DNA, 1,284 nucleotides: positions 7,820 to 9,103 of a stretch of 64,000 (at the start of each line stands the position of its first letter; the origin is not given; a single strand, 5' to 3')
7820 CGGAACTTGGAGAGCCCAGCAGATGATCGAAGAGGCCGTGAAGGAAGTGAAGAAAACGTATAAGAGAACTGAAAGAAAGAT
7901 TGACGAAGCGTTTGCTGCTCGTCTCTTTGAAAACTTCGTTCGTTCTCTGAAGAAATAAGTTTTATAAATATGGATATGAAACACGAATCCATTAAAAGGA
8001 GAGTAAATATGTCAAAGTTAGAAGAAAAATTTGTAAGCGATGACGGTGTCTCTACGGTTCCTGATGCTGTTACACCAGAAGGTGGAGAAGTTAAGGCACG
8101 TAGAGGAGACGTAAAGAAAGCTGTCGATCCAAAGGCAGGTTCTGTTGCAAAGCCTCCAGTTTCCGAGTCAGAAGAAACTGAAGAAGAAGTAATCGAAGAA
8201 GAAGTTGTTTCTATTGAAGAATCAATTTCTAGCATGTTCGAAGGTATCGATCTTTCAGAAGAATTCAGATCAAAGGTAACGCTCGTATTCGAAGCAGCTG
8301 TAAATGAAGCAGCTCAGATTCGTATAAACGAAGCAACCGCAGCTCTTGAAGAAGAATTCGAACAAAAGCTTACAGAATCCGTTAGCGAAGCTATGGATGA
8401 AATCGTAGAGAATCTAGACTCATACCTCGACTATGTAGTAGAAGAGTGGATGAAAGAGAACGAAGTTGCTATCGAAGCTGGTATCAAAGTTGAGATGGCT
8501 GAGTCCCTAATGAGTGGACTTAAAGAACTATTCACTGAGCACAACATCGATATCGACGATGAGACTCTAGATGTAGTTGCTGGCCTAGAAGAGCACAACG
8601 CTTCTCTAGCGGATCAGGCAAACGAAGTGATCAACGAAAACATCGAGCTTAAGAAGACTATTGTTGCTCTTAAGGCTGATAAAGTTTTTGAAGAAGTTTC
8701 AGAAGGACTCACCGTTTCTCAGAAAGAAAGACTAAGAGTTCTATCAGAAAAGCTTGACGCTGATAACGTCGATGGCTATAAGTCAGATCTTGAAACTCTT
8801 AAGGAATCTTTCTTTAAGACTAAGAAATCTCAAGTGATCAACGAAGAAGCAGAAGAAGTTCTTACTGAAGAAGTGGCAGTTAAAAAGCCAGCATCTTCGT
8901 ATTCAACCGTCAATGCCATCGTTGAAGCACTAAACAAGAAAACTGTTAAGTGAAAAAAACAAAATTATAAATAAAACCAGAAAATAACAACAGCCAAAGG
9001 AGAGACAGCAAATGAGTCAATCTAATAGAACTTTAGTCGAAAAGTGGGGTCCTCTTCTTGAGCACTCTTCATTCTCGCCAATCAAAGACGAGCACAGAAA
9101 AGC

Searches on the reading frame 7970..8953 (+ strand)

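Call 9: search_protein_families(library=phrogs, proteins=[window:7970-8953:+], max_evalue=0.001)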
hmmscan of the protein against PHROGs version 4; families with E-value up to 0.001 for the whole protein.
window:7970-8953:+ (327 aa): 2 families
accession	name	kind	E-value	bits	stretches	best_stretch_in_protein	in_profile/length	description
phrog_237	-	head and packaging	8.3e-72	243.8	1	65-323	99-361/364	head scaffolding protein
phrog_23627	-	head and packaging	9.7e-06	26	1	67-286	136-349/397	head scaffolding protein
